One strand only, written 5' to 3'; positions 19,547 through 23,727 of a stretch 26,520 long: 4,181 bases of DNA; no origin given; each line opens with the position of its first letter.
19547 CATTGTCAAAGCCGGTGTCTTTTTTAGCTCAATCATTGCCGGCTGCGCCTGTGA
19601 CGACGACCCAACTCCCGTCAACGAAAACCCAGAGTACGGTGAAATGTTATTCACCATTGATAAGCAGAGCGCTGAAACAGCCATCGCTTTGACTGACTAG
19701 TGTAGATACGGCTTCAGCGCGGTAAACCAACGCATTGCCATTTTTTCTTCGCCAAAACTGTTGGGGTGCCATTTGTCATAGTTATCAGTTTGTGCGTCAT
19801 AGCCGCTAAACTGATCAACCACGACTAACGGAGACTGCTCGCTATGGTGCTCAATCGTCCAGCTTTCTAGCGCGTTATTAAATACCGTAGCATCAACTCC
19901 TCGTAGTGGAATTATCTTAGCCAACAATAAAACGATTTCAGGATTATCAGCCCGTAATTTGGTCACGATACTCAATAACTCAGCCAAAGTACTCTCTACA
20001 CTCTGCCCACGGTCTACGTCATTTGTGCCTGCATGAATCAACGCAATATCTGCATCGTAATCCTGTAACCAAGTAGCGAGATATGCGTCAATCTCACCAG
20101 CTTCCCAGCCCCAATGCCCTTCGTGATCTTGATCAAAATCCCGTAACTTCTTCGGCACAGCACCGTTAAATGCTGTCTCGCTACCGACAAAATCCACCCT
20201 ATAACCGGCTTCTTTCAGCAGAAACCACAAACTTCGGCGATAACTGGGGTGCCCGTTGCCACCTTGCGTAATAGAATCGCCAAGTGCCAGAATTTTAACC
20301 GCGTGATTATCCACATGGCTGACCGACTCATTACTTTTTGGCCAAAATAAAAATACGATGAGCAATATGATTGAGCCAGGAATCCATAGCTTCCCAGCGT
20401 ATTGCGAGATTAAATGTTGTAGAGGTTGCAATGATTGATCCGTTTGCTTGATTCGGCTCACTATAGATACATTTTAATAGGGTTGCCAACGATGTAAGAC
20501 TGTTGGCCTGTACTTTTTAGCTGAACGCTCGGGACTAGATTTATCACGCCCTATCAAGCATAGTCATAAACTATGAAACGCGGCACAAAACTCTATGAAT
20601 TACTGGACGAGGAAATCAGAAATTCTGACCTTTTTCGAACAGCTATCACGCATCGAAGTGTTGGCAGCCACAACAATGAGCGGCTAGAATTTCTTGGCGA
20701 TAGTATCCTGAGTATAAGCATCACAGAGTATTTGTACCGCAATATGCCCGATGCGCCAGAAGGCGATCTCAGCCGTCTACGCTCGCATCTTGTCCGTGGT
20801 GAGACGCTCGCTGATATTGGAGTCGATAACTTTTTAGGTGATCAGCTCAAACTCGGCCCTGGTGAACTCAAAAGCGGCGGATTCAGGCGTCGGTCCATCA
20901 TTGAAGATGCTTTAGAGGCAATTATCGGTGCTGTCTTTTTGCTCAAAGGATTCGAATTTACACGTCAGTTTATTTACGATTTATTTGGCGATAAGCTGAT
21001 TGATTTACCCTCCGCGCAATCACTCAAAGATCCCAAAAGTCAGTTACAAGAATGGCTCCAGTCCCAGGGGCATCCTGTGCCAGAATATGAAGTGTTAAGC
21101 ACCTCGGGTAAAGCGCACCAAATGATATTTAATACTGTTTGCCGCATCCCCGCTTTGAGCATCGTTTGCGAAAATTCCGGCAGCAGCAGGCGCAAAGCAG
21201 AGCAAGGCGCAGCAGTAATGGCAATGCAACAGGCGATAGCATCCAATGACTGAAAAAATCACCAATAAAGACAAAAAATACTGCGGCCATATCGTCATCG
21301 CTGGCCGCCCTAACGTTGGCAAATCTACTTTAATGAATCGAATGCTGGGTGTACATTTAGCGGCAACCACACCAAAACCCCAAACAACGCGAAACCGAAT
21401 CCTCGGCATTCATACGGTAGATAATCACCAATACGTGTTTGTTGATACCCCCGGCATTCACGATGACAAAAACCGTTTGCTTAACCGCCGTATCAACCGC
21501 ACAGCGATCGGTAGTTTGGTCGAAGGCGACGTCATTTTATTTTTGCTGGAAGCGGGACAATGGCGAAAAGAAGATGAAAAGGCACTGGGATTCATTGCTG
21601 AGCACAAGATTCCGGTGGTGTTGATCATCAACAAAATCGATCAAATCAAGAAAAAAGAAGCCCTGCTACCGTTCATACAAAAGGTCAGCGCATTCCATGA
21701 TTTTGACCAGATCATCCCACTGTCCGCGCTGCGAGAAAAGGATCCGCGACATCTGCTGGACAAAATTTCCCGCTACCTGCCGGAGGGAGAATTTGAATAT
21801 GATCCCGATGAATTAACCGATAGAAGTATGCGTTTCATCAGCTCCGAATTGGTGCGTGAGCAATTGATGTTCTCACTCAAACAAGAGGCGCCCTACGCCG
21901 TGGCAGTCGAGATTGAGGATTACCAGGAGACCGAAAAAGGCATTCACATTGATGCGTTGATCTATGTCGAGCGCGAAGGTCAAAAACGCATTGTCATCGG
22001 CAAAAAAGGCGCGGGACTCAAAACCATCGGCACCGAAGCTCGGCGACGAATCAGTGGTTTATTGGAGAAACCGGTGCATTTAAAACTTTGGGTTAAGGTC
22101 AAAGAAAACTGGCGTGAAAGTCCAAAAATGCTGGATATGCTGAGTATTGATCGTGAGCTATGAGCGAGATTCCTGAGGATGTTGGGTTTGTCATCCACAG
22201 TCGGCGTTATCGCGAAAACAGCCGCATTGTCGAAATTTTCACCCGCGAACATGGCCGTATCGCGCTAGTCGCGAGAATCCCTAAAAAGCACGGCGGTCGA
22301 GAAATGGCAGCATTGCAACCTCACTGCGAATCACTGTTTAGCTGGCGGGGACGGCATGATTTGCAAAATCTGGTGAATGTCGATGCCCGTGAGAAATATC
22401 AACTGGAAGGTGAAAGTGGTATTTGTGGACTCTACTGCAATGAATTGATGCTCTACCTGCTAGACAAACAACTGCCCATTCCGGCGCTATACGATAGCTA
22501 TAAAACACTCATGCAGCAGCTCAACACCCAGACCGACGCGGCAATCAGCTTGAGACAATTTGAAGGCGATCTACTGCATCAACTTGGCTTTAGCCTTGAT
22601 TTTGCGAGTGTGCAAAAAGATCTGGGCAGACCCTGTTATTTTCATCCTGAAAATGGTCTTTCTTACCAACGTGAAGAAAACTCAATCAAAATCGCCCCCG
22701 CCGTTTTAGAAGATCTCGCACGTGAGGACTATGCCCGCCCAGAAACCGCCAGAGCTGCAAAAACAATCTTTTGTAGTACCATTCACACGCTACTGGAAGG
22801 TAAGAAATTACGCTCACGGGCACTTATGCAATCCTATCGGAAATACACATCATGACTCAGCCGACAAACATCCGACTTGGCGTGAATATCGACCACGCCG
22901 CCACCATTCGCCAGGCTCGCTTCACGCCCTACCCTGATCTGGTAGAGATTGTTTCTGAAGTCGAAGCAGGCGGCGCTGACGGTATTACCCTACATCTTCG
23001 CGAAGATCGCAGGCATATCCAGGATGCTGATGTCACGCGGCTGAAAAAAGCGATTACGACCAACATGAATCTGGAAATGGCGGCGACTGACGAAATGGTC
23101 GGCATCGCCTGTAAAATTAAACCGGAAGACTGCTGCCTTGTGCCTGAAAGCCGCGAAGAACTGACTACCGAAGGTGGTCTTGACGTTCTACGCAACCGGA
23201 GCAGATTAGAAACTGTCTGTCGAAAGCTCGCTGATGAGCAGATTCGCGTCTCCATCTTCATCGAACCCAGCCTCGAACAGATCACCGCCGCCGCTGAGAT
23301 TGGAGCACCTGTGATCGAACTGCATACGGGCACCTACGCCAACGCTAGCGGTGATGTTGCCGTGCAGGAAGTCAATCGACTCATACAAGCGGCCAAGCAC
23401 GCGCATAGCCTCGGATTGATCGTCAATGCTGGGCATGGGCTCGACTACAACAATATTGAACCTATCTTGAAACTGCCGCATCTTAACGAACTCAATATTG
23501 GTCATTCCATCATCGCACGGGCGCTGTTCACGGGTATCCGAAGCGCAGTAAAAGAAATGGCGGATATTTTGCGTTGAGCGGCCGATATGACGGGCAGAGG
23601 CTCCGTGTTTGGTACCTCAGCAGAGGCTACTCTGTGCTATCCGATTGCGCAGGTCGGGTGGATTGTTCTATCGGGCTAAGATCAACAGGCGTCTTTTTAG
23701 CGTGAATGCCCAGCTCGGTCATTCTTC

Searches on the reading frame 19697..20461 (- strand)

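Call 5: search_protein_families(library=pfam, proteins=[window:19697-20461:-], max_evalue=0.001)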
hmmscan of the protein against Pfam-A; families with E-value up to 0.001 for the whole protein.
window:19697-20461:- (254 aa): 2 families
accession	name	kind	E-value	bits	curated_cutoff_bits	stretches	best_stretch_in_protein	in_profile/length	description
PF13472.12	Lipase_GDSL_2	-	3.2e-15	57.5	32.9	1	59-238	1-176/178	GDSL-like Lipase/Acylhydrolase family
PF00657.28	Lipase_GDSL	-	1.3e-11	45.5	23.6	1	57-245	1-208/208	GDSL-like Lipase/Acylhydrolase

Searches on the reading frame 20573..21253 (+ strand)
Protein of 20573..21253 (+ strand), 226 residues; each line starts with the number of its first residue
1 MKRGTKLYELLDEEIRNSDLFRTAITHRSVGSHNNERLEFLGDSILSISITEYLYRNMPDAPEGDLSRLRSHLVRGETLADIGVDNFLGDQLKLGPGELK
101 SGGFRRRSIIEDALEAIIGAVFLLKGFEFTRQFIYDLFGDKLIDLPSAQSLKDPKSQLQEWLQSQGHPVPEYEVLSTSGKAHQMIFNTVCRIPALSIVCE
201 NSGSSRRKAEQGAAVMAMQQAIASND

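Call 5: search_protein_families(library=pfam, proteins=[window:20573-21253:+], max_evalue=0.001)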
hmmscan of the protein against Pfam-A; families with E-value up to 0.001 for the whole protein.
window:20573-21253:+ (226 aa): 4 families
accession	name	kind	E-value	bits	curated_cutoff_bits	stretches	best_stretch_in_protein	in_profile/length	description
PF14622.11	Ribonucleas_3_3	-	4.2e-29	101.8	35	1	18-136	2-122/128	Ribonuclease-III-like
PF00636.31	Ribonuclease_3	-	1.9e-20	74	27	1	36-125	1-101/102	Ribonuclease III domain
PF00035.32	dsrm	-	1.8e-12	48.1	23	1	154-220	1-65/66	Double-stranded RNA binding motif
PF22935.1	RM44_endonuclase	-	9.2e-05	23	27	1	17-83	40-107/139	Large ribosomal subunit protein mL44, endonuclease domain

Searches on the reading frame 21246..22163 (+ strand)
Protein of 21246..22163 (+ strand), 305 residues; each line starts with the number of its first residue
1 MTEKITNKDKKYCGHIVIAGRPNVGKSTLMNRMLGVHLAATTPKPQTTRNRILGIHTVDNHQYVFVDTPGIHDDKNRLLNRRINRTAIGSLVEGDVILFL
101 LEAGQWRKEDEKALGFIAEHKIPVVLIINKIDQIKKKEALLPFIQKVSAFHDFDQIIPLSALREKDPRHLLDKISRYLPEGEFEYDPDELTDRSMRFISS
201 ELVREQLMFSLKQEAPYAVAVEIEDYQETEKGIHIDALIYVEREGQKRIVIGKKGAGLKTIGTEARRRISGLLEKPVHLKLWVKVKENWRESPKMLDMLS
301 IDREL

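Call 5: search_protein_families(library=pfam, proteins=[window:21246-22163:+], max_evalue=0.001)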
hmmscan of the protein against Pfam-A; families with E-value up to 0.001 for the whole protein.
window:21246-22163:+ (305 aa): 9 families
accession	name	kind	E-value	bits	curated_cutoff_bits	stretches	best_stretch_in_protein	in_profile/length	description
PF01926.29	MMR_HSR1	-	7.6e-25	87.7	21.9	1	16-130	2-113/113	50S ribosome-binding GTPase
PF07650.23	KH_2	-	1.2e-21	76.7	22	1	214-290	1-78/78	KH domain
PF02421.24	FeoB_N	-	3.9e-13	49.6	27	1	15-173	2-155/156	Ferrous iron transport protein B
PF00009.33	GTP_EFTU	-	4e-09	36.7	26.5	1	16-179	6-187/188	Elongation factor Tu GTP binding domain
PF03193.22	RsgA_GTPase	-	5.3e-07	30.1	30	0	15-72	108-169/174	RsgA GTPase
PF00350.29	Dynamin_N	-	1.1e-06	29.2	27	0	16-49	1-34/168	Dynamin family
PF04548.22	AIG1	-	3.1e-06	27.1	27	1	16-118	3-108/212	AIG1 family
PF03029.23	ATP_bind_1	-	0.00049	20.4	27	0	111-180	146-209/240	Conserved hypothetical ATP binding protein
PF10662.15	PduV-EutP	-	0.00062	20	21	0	15-172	3-139/143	Ethanolamine utilisation - propanediol utilisation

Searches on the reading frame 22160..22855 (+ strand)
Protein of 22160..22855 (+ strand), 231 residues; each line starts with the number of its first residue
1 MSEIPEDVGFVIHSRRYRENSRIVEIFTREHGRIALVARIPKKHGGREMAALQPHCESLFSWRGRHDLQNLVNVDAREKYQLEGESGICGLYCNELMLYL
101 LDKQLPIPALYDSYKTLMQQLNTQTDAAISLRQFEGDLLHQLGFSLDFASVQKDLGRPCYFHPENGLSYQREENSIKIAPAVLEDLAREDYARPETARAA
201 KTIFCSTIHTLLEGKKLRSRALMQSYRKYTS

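Call 5: search_protein_families(library=pfam, proteins=[window:22160-22855:+], max_evalue=0.001)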
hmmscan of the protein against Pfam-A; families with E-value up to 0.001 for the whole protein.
window:22160-22855:+ (231 aa): 2 families
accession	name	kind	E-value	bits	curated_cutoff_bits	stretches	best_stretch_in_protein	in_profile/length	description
PF11967.14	RecO_N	-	5.2e-19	68.5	27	1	6-76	5-76/80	Recombination protein O N terminal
PF02565.21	RecO_C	-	4.5e-11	43.2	22.1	1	88-219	8-155/157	Recombination protein O C terminal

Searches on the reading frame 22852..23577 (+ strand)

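Call 5: search_protein_families(library=pfam, proteins=[window:22852-23577:+], max_evalue=0.001)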
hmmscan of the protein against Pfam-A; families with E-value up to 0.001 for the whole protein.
window:22852-23577:+ (241 aa): 1 family
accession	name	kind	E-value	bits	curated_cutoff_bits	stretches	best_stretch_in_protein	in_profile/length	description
PF03740.19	PdxJ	-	1.6e-99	332.2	24.5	1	8-239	1-233/234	Pyridoxal phosphate biosynthesis protein PdxJ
